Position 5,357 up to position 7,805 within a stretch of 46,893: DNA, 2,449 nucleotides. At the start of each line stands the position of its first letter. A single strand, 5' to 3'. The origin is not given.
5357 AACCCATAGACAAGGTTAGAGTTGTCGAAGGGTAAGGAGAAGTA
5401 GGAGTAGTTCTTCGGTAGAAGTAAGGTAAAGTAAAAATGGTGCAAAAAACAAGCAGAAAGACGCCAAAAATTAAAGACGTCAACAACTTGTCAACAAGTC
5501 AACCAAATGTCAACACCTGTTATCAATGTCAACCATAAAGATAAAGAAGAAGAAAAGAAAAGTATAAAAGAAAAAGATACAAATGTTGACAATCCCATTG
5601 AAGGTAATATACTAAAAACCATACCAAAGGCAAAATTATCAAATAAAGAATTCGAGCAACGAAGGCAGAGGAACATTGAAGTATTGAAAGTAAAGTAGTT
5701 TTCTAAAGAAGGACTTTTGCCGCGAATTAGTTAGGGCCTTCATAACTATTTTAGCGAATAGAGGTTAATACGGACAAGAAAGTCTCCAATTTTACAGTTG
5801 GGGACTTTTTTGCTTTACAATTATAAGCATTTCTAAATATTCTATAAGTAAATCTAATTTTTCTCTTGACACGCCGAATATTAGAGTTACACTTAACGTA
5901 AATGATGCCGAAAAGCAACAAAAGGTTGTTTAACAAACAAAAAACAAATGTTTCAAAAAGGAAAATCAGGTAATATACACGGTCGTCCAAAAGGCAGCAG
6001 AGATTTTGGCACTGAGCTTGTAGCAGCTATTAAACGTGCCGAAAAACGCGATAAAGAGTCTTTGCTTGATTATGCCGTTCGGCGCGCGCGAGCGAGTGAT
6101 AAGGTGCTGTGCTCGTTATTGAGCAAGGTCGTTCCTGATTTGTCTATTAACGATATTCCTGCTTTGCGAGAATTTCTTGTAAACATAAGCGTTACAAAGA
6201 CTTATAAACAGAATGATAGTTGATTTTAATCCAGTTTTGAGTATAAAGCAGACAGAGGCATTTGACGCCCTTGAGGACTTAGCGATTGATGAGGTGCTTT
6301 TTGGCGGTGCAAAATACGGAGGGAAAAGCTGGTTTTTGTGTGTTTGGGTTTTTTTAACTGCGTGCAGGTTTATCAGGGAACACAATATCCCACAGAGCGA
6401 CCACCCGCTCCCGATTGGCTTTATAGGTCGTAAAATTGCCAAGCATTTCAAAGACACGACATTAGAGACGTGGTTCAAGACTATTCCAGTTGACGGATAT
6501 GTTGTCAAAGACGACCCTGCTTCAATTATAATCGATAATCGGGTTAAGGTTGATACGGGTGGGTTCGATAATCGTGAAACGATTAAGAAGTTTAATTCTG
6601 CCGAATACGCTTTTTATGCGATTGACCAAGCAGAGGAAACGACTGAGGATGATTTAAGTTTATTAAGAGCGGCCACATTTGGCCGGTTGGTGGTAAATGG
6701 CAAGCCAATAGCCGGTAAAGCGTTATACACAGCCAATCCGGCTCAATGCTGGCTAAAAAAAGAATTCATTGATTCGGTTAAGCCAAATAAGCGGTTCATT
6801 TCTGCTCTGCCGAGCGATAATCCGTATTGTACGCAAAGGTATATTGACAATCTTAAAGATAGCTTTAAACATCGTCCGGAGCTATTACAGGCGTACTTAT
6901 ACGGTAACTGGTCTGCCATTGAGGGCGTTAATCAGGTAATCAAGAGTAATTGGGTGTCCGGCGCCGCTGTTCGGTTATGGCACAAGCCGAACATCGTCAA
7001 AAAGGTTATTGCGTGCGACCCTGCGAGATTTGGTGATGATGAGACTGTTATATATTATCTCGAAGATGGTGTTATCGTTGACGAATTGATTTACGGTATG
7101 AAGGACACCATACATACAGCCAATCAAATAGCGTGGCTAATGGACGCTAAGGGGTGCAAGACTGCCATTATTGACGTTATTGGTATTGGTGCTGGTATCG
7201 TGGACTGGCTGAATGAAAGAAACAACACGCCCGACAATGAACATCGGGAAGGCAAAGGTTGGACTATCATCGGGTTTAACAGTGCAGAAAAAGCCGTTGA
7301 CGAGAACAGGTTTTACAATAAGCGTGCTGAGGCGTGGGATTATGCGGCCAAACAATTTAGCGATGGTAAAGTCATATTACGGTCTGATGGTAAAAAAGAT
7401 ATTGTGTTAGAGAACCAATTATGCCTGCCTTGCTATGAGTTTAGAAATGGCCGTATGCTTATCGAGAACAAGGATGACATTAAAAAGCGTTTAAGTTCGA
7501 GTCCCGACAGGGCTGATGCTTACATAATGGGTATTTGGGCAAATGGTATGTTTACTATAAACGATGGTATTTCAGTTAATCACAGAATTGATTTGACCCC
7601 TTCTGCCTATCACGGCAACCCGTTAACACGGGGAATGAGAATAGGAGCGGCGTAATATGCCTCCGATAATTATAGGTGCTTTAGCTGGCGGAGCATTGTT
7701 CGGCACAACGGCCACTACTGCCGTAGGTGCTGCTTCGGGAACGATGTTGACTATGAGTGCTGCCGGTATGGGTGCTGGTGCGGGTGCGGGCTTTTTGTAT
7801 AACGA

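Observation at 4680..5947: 1.2-kb divergent control region with two near-consensus promoters, a GTCAAC iteron array and duplicated 18-nt boxes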

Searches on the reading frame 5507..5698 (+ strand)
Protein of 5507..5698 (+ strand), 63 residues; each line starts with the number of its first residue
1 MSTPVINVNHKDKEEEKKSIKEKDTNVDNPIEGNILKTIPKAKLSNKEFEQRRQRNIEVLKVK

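Call 11: search_protein_families(library=phrogs, proteins=[window:5507-5698:+], max_evalue=0.01)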
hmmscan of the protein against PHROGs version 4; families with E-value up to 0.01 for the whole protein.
window:5507-5698:+ (63 aa): 0 families

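Call 12: search_protein_families(library=pfam, proteins=[window:5507-5698:+], max_evalue=0.01)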
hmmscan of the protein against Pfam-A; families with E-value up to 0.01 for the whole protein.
window:5507-5698:+ (63 aa): 0 families

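Call 37: find_homologous_proteins(query=window:5507-5695:+, max_evalue=10)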
Query window:5507-5695:+ (63 aa): 1 proteins with E <= 10 among 2 candidates.
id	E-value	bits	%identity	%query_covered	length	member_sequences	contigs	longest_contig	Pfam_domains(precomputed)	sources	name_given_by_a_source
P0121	9.8e-31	121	100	100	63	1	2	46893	-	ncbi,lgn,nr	ncbi:MAG: hypothetical protein PHG53_09475 [Phycisphaerae bacterium]|nr:hypothetical protein [Phycis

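Call 64: search_protein_representatives(protein=window:5507-5695:+)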
Query: 63 residues. Proteins with E-value up to 0.001 (for the whole library): 1; up to 1e-10: 1; up to 1e-30: 1. The best 1 are listed.
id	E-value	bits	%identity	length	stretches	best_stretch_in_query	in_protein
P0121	3.1e-31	121.3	100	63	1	1-63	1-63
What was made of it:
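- Tried and rejected: ORF63 has no homologue in two exhaustive searches (calls 37, 64).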

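Call 82: predict_structure(protein=window:5507-5695:+)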
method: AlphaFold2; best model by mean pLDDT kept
length: 63 residues; sequences in the alignment: 1
mean_pLDDT: 75.9   pTM: 0.32
mean pLDDT of the five models: 75.9, 69.6, 68.9, 67.6, 67.2
residues with pLDDT >= 90: 15; 70-90: 21; 50-70: 27; < 50: 0
segments of 3 or more residues with pLDDT < 50: none
pLDDT, mean of each block of 10 residues (from residue 1): 66 60 69 76 89 94 82
secondary structure, 60 per line:
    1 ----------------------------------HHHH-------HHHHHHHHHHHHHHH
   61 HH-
elements in order: H35-38 H46-62
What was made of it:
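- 5437..5698 (+): Two overlapping small ORFs: 5437-5538 (33 aa) and 5507-5698 (63 aa, annotated in GenBank as PHG53_09475). Its model is a disordered N-terminal part followed by one helix (call 82).
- ORF63 has no homologue anywhere, and its model is a disordered N-terminal part plus one helix (calls 37, 64, 82).
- Tried and rejected: Its structure model has no globular fold (call 82).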

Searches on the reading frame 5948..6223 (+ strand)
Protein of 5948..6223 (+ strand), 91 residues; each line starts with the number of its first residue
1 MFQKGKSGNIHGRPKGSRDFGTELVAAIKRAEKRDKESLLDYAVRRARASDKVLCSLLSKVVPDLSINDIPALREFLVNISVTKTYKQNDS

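Call 11: search_protein_families(library=phrogs, proteins=[window:5948-6223:+], max_evalue=0.01)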
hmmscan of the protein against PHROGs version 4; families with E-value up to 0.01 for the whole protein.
window:5948-6223:+ (91 aa): 2 families
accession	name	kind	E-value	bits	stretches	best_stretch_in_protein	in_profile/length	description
phrog_26239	-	unknown function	5.5e-05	24.6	1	2-30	21-49/146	-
phrog_4114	-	unknown function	0.00064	20.7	1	2-22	10-30/123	-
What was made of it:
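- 5948..6223 (+): terS (DUF5681-type small terminase). It is the first gene of the rightward arm and sets the right border. It overlaps terL (6213-7655; PHROG 2, call 11).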

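Call 12: search_protein_families(library=pfam, proteins=[window:5948-6223:+], max_evalue=0.01)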
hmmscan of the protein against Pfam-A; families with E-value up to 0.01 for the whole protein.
window:5948-6223:+ (91 aa): 1 family
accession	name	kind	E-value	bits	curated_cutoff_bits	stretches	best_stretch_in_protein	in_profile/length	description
PF18932.5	DUF5681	-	1.1e-06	29.5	27.5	1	2-43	5-49/77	Family of unknown function (DUF5681)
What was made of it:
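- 5948..6223 (+): Pfam PF18932, 29.5 bits (call 12).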

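Call 23: find_encoding_contigs(protein=window:5948-6223:+, flank=6000, max_places=10)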
Protein window:5948-6223:+ (91 aa): 4 contigs read that carry it; 3 places shown.
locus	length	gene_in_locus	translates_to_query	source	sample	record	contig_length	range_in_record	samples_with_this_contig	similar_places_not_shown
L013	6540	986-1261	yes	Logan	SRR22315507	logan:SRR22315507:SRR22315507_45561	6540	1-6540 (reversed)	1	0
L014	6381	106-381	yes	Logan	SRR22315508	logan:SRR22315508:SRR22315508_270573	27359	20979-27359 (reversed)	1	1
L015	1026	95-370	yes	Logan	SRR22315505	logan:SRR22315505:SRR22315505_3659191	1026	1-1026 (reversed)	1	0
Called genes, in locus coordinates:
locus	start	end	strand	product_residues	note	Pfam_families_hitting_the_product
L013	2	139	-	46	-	?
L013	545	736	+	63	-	-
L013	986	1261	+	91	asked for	PF18932:DUF5681 (weak)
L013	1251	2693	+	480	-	-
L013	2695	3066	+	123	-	-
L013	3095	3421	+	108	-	-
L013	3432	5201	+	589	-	PF12236:Head-tail_con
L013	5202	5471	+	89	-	-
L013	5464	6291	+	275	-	-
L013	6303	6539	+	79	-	?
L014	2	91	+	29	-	?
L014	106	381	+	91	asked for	PF18932:DUF5681 (weak)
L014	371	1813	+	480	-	-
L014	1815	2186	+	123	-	-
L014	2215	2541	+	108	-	-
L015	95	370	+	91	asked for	PF18932:DUF5681 (weak)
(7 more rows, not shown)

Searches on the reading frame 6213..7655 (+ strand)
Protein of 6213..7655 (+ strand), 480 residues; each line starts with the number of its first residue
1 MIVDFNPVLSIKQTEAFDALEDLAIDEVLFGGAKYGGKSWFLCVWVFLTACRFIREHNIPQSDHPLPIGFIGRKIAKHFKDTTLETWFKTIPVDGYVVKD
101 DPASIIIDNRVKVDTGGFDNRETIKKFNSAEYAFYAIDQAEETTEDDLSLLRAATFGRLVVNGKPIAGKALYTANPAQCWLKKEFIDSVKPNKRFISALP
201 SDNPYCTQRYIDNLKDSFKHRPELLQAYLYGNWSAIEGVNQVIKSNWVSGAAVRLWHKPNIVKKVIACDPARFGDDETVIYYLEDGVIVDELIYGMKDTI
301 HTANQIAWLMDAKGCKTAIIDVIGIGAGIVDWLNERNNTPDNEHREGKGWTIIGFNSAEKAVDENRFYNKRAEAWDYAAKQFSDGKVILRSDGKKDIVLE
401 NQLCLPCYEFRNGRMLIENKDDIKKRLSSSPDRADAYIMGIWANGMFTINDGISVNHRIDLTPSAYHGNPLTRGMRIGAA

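Call 11: search_protein_families(library=phrogs, proteins=[window:6213-7655:+], max_evalue=0.01)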
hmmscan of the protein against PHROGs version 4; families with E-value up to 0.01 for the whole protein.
window:6213-7655:+ (480 aa): 2 families
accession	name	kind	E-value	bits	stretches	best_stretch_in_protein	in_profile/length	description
phrog_2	-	head and packaging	1.9e-23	84.2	1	8-444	265-592/807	terminase large subunit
phrog_979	-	head and packaging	7.3e-15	55.6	1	19-272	161-444/642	terminase large subunit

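Call 12: search_protein_families(library=pfam, proteins=[window:6213-7655:+], max_evalue=0.01)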
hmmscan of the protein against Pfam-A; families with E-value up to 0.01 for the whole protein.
window:6213-7655:+ (480 aa): 0 families

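Call 13: find_related_loci(query=window:6213-7655:+, collection=viral_contigs, flank=6000)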
Query window:6213-7655:+ (480 aa) in viral_contigs; peptide patterns used: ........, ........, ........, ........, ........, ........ (x = any residue, [..] = any of these).
10 stretches matched a pattern; 1 encode a relative of the query (tblastn E <= 1e-3); 1 distinct loci.
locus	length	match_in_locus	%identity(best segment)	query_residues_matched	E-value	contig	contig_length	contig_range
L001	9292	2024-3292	57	3-443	9e-163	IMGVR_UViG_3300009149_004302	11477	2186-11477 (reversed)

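Call 14: search_dna_similar(query=window:6213-7655:+, collection=phages, mode=protein, max_rows=20)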
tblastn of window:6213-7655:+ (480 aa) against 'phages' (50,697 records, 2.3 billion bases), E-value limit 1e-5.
Records with a match: 30; places in all: 30; records where one place covers at least 80% of the query: 0.
Best place of each record, by identity: <60% 30.
By first word of the organism name: Clostridium 8; Polaribacter 4; Clostridioides 3; Bacteriophage 3; Arthrobacter 3; Bacteroides 2; Flavobacterium 2; Cellulophaga 2; Vibrio 2; Parageobacillus 1.
By host as written in the record: - 8; Clostridium difficile strain CD105HE1 ribotype 076 4; Clostridium difficile 4; Clostridioides difficile 2; Flavobacterium sp. 2; Cellulophaga baltica #10 2; Arthrobacter globiformis B-2979 2; Clostridioides difficile LCUS 0508 1; and 5 more.
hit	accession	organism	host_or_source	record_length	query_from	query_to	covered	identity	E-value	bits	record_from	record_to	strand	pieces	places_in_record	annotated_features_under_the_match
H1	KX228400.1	Clostridium phage CDKM15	Clostridium difficile strain CD105HE1 ...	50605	110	444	70%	23.7%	1e-9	67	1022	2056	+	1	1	terminase large subunit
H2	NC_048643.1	Clostridium phage CDKM15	Clostridium difficile strain CD105HE1 ...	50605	110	444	70%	23.7%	1e-9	67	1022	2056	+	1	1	DEAD/DEAH box helicase family protein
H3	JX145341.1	Clostridium phage phiMMP02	Clostridium difficile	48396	110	444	70%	23.7%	1e-9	67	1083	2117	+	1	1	terminase large subunit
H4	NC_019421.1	Clostridium phage phiMMP02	Clostridium difficile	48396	110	444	70%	23.7%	1e-9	67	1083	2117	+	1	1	DEAD/DEAH box helicase family protein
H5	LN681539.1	Clostridium phage phiCD505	Clostridium difficile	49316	110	444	70%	23.7%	1e-9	67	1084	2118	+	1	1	putative terminase B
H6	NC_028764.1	Clostridium phage phiCD505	Clostridium difficile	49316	110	444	70%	23.7%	1e-9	67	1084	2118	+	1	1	DEAD/DEAH box helicase family protein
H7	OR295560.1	Clostridioides phage phiCD508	Clostridioides difficile LCUS 0508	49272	110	444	70%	23.7%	1e-9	67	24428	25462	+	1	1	hypothetical protein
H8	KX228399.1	Clostridium phage CDKM9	Clostridium difficile strain CD105HE1 ...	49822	110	444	70%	23.7%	1e-9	67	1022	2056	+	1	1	terminase large subunit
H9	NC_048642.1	Clostridium phage CDKM9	Clostridium difficile strain CD105HE1 ...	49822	110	444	70%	23.7%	1e-9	67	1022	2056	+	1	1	DEAD/DEAH box helicase family protein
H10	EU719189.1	Clostridioides phage phiCD27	Clostridioides difficile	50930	110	444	70%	23.7%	1e-9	67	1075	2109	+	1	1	putative terminase B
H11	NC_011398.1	Clostridioides phage phiCD27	Clostridioides difficile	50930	110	444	70%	23.7%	1e-9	67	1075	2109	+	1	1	putative terminase B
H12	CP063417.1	Parageobacillus phage JGon-2020a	Parageobacillus thermoglucosidasius 23.6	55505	122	442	67%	23.7%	8e-6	55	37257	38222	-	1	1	record has no annotation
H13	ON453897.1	Bacteroides phage Versailles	Bacteroides caecimuris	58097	12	276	55%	26.7%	4e-7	59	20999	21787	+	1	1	terminase large subunit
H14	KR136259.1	Polaribacter phage P12002L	seawater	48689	12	282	56%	25.9%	5e-11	71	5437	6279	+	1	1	terminase large subunit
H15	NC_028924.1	Polaribacter phage P12002L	seawater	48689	12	282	56%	25.9%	5e-11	71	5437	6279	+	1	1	terminase large subunit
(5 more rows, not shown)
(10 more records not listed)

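Call 19: find_related_loci(query=window:6213-7655:+, collection=metagenome_contigs, flank=8000)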
Query window:6213-7655:+ (480 aa) in metagenome_contigs; peptide patterns used: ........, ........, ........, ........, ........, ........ (x = any residue, [..] = any of these).
177 stretches matched a pattern; 11 encode a relative of the query (tblastn E <= 1e-3); 11 distinct loci.
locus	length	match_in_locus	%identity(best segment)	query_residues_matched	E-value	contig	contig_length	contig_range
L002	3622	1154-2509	54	3-475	6e-172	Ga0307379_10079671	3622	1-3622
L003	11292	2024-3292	57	3-443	6e-162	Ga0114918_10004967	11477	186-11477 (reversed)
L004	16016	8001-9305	54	3-443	6e-153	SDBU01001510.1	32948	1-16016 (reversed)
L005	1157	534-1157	71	1-208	3e-105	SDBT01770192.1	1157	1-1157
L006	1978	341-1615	39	9-459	4e-95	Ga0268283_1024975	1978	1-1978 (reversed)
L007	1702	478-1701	38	9-441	8e-94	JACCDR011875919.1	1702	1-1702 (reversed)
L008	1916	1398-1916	72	1-173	3e-86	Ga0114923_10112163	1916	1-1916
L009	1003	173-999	58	5-276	4e-82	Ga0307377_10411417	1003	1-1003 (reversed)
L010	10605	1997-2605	31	258-445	7e-15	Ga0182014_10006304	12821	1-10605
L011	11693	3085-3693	31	258-445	8e-15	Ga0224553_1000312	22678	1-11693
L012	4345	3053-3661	31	258-445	6e-15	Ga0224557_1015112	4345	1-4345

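Call 30: find_homologous_proteins(query=window:6213-7655:+, max_evalue=1e-40)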
Query window:6213-7655:+ (480 aa): 1027 proteins with E <= 1e-40 among 8000 candidates; the best 120 are listed.
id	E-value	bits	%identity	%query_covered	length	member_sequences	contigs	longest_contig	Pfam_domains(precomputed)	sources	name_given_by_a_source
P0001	0.0e+0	1125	100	100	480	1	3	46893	-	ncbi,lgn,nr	ncbi:MAG: hypothetical protein PHG53_09485 [Phycisphaerae bacterium]|nr:hypothetical protein [Phycis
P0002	5.3e-162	558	54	98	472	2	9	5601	-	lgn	-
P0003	8.4e-162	557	56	95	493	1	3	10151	-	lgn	-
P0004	1.9e-161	556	54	98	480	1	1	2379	PF04466.20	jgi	-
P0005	1.8e-160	553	55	99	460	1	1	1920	-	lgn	-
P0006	2.4e-160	552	56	92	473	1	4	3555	-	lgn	-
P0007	3.3e-160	552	56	92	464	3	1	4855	-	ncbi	-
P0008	6.2e-160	551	54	99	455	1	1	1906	-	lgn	-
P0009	2.6e-159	549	56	92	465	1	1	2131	-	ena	-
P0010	3.2e-159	549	54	99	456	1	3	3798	-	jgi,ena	-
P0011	3.0e-157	542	55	92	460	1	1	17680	-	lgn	-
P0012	1.0e-156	540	57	92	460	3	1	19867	-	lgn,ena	-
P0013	1.1e-155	537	54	99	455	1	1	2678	-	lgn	-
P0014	1.1e-155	537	53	99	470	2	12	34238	PF04466.20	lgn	-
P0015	2.0e-154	533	53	99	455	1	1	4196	-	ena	-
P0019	3.8e-151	522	54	92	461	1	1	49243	-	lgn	-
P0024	3.9e-147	509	54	92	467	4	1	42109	-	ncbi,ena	-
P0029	3.1e-144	499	52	92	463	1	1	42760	-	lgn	-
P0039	1.2e-136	474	52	92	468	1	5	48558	-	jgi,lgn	jgi:phage terminase large subunit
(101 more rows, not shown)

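Call 33: find_encoding_contigs(protein=P0019, flank=10000, max_places=2)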
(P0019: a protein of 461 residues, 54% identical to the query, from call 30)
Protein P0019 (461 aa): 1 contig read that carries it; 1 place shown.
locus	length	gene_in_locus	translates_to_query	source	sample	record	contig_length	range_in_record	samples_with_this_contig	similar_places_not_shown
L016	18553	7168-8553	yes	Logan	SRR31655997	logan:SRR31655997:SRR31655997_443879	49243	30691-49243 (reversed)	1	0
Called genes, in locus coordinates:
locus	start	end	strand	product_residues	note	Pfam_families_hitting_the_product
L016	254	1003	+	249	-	PF01695:IstB_IS21 (weak), PF00308:Bac_DnaA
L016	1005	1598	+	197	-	PF05866:RusA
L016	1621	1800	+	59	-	-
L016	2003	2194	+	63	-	-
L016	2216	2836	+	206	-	-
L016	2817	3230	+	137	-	PF07087:DUF1353 (weak)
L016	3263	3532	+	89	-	-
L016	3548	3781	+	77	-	-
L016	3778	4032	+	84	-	-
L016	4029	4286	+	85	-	-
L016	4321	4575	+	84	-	-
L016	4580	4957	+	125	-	-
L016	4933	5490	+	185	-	PF05869:Dam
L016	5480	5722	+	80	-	-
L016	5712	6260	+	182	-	PF01555:N6_N4_Mtase (faint)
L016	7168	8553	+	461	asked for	-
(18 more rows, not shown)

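Call 34: find_encoding_contigs(protein=P0039, flank=10000, max_places=2)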
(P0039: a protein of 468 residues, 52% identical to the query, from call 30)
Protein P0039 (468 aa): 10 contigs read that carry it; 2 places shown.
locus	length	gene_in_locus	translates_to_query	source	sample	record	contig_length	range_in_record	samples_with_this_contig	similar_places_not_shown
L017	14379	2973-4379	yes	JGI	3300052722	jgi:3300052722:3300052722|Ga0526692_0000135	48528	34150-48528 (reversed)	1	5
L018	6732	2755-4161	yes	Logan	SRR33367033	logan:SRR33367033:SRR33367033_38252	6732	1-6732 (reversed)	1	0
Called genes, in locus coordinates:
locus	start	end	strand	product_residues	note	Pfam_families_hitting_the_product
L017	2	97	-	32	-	?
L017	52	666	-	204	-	-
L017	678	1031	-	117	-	PF27050:Phage_P22_Y8K6 (weak)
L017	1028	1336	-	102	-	-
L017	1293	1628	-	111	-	-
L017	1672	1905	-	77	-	-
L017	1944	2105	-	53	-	-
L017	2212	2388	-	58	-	-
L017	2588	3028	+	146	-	-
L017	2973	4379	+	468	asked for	-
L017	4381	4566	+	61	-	-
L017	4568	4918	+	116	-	-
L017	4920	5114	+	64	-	-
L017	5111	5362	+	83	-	-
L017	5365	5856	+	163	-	-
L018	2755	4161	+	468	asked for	-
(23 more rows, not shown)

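Call 68: find_related_loci(query=window:6213-7655:+, collection=genome_contigs, flank=8000)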
Query window:6213-7655:+ (480 aa) in genome_contigs; peptide patterns used: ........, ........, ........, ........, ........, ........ (x = any residue, [..] = any of these).
80 stretches matched a pattern; 1 encode a relative of the query (tblastn E <= 1e-3); 1 distinct loci.
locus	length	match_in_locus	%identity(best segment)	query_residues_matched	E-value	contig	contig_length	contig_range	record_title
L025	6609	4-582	39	241-443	5e-40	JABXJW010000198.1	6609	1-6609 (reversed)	MAG: Desulfobacterales bacterium isolate CR_Bin_276 NODE_320_length_6609_cov_10.006583, whole genome shotgun sequence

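Call 117: find_encoding_contigs(protein=P0012, flank=3000, max_places=2)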
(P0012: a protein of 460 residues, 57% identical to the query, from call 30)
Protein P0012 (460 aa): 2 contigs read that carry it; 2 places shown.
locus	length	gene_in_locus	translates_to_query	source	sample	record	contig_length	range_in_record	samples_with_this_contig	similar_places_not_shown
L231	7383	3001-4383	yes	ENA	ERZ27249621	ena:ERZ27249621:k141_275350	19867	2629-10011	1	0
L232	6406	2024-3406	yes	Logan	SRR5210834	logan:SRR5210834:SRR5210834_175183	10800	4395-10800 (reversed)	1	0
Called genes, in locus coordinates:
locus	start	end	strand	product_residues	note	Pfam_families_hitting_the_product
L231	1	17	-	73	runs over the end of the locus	-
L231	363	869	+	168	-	PF04480:DUF559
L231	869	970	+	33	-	-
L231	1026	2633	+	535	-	-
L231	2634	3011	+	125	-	-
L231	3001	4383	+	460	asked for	-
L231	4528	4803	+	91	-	-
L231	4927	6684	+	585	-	PF12236:Head-tail_con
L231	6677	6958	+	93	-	-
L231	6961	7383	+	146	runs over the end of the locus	-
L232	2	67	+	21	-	?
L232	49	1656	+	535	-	-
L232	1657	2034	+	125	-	-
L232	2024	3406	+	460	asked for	-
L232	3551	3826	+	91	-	-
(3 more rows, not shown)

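Call 118: find_encoding_contigs(protein=P0024, flank=3000, max_places=2)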
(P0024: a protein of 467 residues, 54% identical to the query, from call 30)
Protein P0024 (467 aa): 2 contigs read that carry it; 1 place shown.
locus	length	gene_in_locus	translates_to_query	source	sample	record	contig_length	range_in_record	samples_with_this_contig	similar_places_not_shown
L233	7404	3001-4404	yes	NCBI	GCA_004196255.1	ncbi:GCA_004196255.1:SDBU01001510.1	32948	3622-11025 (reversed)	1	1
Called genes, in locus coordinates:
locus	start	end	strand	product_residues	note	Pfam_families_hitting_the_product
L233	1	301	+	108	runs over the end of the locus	-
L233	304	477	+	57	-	-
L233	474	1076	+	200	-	-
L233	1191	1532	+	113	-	PF04448:DUF551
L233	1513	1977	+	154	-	-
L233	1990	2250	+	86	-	-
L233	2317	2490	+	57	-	-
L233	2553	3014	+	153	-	-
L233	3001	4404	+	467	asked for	-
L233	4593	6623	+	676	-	PF16510:P22_portal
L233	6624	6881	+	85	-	-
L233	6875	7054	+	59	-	-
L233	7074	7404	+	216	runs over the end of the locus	-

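Call 119: find_encoding_contigs(protein=P0029, flank=3000, max_places=2)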
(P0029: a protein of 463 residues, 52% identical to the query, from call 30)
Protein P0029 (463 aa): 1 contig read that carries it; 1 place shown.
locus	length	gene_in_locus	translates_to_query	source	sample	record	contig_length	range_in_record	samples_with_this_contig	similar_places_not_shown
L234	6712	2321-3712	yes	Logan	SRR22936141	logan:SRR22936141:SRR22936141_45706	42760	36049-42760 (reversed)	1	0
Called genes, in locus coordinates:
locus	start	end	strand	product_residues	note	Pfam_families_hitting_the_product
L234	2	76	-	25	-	?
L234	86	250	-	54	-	-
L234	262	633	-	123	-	-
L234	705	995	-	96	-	-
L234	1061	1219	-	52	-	-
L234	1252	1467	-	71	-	-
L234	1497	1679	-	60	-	-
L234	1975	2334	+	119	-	-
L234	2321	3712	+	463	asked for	-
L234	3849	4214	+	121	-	-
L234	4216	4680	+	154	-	-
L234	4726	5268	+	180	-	-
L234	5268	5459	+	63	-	-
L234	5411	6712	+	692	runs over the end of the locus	PF16510:P22_portal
